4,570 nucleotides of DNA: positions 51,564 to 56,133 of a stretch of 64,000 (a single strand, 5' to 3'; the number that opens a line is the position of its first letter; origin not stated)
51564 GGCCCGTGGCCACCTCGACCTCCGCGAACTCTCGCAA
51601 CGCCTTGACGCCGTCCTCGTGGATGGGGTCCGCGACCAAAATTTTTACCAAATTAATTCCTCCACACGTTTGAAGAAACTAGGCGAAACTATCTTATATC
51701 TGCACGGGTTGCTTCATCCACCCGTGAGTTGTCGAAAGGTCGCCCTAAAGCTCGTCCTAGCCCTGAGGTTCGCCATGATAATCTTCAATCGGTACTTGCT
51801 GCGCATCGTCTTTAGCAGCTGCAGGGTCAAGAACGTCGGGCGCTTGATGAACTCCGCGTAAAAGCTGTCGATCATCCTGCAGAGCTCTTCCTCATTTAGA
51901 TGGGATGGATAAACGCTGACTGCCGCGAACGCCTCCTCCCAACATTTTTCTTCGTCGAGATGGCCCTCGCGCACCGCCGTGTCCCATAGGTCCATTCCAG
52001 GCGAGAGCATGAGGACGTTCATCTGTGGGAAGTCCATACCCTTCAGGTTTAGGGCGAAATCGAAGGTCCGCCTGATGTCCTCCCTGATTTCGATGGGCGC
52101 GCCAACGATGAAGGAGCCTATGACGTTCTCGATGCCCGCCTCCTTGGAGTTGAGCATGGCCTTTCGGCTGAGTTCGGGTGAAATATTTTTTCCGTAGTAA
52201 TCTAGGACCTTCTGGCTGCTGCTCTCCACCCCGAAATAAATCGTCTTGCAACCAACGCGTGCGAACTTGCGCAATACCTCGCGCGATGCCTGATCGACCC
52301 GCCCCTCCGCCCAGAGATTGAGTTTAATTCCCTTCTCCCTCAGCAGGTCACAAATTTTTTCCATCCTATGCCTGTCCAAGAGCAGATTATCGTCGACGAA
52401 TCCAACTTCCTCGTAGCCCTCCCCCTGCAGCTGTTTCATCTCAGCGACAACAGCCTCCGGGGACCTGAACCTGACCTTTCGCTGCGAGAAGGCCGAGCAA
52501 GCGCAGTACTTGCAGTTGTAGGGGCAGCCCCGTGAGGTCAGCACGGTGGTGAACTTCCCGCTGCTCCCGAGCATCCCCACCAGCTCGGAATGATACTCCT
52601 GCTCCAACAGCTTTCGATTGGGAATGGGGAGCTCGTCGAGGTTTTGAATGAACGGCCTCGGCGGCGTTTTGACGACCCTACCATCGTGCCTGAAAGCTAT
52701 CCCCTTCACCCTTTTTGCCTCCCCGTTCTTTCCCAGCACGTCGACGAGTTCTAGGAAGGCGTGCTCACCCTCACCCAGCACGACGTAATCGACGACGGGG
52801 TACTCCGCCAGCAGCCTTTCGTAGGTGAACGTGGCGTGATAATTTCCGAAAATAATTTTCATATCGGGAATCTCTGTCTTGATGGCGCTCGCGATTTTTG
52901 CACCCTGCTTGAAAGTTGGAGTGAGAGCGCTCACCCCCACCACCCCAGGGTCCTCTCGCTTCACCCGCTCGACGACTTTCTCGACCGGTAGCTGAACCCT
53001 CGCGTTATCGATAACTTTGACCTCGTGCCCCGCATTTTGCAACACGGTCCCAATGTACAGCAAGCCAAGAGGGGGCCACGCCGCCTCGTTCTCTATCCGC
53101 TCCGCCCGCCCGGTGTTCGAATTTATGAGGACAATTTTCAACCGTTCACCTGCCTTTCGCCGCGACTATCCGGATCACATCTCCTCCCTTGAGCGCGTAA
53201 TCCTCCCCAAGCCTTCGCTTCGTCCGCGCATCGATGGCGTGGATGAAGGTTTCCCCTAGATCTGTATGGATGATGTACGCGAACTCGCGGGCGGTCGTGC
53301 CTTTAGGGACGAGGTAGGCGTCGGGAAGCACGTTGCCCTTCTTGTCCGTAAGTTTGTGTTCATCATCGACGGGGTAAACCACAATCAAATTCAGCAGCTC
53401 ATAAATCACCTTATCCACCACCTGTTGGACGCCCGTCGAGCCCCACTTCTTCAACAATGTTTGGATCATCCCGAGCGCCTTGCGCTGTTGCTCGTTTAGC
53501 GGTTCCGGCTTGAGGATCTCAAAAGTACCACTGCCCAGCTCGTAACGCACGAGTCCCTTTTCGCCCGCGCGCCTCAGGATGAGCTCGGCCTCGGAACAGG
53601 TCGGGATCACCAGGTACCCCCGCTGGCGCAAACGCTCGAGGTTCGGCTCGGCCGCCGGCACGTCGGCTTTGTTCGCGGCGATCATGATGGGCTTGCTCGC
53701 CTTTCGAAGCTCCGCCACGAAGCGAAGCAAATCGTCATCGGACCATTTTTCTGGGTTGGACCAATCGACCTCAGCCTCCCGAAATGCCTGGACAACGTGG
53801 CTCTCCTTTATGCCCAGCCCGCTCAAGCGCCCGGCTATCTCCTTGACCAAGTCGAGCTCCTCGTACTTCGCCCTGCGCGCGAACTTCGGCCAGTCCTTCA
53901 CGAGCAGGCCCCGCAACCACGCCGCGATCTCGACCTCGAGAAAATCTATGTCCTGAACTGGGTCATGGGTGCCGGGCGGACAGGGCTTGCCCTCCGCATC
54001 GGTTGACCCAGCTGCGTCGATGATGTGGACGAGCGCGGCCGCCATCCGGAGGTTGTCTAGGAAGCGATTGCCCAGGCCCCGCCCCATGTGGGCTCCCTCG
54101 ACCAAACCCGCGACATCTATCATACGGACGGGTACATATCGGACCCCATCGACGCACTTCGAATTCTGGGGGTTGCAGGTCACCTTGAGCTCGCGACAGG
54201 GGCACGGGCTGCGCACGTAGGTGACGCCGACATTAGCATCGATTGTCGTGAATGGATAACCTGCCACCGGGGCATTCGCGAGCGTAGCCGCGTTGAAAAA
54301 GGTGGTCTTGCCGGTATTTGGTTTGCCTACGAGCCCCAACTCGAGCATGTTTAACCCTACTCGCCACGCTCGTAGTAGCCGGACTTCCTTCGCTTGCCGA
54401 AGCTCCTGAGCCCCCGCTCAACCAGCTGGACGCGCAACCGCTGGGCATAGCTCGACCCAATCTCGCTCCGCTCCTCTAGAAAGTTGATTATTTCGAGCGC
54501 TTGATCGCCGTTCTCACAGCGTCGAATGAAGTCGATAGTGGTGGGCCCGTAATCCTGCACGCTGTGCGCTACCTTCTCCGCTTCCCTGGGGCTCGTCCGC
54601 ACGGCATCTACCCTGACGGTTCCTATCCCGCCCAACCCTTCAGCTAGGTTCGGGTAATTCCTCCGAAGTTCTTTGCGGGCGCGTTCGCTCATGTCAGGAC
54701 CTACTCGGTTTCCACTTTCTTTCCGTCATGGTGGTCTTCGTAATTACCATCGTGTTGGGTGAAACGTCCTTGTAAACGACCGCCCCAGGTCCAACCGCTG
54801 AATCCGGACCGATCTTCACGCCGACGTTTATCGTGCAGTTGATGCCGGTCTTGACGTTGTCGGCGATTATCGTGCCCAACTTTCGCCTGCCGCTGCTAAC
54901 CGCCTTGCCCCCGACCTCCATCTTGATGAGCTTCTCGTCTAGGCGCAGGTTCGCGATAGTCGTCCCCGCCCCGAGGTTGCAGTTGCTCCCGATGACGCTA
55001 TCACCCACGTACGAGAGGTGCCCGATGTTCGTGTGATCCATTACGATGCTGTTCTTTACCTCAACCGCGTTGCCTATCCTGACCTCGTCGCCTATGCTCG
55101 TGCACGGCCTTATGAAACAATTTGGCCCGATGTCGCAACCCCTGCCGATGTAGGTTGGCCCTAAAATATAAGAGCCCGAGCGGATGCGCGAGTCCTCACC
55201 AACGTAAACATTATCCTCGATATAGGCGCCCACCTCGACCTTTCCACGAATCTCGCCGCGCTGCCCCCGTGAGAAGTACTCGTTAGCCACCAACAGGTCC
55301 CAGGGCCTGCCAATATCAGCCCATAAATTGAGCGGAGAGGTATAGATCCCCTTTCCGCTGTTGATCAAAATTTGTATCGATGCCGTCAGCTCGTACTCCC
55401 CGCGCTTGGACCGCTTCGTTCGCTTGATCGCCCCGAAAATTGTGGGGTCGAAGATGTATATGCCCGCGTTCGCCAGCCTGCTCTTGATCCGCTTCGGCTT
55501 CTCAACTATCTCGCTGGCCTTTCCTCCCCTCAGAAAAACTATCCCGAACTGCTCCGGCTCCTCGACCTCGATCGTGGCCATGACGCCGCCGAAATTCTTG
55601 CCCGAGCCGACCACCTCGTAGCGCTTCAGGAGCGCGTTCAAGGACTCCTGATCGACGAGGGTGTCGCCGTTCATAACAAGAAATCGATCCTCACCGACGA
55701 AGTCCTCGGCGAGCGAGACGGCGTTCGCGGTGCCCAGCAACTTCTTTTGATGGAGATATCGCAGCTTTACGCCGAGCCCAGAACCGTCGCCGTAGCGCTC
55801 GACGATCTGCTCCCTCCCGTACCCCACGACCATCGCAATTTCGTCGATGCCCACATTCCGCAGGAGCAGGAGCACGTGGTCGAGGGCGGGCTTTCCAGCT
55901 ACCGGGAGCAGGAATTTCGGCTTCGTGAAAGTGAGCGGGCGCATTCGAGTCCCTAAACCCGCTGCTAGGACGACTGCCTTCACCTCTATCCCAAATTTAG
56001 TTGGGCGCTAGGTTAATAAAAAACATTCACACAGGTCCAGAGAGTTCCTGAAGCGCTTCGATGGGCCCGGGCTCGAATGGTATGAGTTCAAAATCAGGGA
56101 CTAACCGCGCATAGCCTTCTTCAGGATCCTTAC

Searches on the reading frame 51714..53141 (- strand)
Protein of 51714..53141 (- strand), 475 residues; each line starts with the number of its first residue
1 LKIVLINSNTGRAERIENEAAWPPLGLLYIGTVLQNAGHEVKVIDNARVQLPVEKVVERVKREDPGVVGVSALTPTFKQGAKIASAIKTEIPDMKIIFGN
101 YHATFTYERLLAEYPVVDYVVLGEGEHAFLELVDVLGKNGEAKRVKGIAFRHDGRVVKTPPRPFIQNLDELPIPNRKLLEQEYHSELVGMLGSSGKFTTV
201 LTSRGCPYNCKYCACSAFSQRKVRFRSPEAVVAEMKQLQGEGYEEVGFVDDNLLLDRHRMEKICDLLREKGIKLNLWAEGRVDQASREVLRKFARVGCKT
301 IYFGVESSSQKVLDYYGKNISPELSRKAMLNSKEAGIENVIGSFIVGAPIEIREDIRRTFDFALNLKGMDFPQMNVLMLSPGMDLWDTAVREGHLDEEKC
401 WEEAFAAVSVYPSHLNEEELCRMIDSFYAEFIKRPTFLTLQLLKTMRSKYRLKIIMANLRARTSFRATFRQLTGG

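Call 46: search_protein_families(library=pfam, proteins=[window:51714-53141:-], max_evalue=0.0001)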
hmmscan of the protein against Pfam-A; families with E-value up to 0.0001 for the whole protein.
window:51714-53141:- (475 aa): 2 families
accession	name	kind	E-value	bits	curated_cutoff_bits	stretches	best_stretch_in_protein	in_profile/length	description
PF02310.24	B12-binding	-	2.1e-26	92.5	32.1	1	21-132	11-120/121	B12 binding domain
PF04055.27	Radical_SAM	-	2.5e-26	93.2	29.5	1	201-363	2-166/166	Radical SAM superfamily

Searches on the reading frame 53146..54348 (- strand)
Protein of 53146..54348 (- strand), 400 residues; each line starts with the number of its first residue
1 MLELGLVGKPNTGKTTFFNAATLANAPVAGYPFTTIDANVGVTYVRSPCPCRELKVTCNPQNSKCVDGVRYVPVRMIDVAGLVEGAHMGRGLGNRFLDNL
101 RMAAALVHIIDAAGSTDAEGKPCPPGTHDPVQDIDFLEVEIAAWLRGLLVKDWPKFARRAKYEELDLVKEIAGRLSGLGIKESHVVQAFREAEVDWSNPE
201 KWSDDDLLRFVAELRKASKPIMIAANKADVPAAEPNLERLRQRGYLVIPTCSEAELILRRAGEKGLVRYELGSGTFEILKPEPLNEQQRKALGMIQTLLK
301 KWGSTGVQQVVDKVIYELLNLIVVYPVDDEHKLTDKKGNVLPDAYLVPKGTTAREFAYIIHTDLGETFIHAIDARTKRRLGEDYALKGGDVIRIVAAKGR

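Call 46: search_protein_families(library=pfam, proteins=[window:53146-54348:-], max_evalue=0.0001)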
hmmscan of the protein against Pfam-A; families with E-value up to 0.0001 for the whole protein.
window:53146-54348:- (400 aa): 4 families
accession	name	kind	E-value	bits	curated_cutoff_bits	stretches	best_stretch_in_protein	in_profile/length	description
PF08438.16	YGR210-like_G4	-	8.5e-33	113.5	24.7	1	224-329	1-108/108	Obg-like GTPase YGR210-like, G4 motif-containing domain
PF01926.29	MMR_HSR1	-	1.9e-16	60.6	21.9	1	4-114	2-87/113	50S ribosome-binding GTPase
PF02824.27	TGS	-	2.5e-13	50.3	22.2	1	339-395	3-59/60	TGS domain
PF02421.24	FeoB_N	-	3.2e-07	30.4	27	1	4-44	3-43/156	Ferrous iron transport protein B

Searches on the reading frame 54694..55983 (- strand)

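Call 46: search_protein_families(library=pfam, proteins=[window:54694-55983:-], max_evalue=0.0001)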
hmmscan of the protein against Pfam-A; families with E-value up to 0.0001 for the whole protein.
window:54694-55983:- (429 aa): 7 families
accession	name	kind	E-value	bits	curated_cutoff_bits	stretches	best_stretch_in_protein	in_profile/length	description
PF00483.29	NTP_transferase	-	1.2e-43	149.9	21.2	1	2-235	1-240/245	Nucleotidyl transferase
PF00132.30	Hexapep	-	1.2e-21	75.9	27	2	311-345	1-36/36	Bacterial transferase hexapeptide (six repeats)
PF25084.1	LbH_EIF2B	-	1.2e-15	57.9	54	2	250-321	13-82/105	EIF2B subunit epsilon LbH domain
PF12804.13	NTP_transf_3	-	3.4e-14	53.8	27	1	3-123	1-112/160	MobA-like NTP transferase domain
PF14602.12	Hexapep_2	-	2e-06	27.9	27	0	276-305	1-28/34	Hexapeptide repeat of succinyl-transferase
PF25087.1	GMPPB_C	-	4.1e-06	26.9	39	0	275-346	3-74/110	GMPPB C-terminal domain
PF24894.1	Hexapep_GlmU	-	7.8e-06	26.4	23.3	0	297-350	37-91/104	GlmU-like, C-terminal hexapeptide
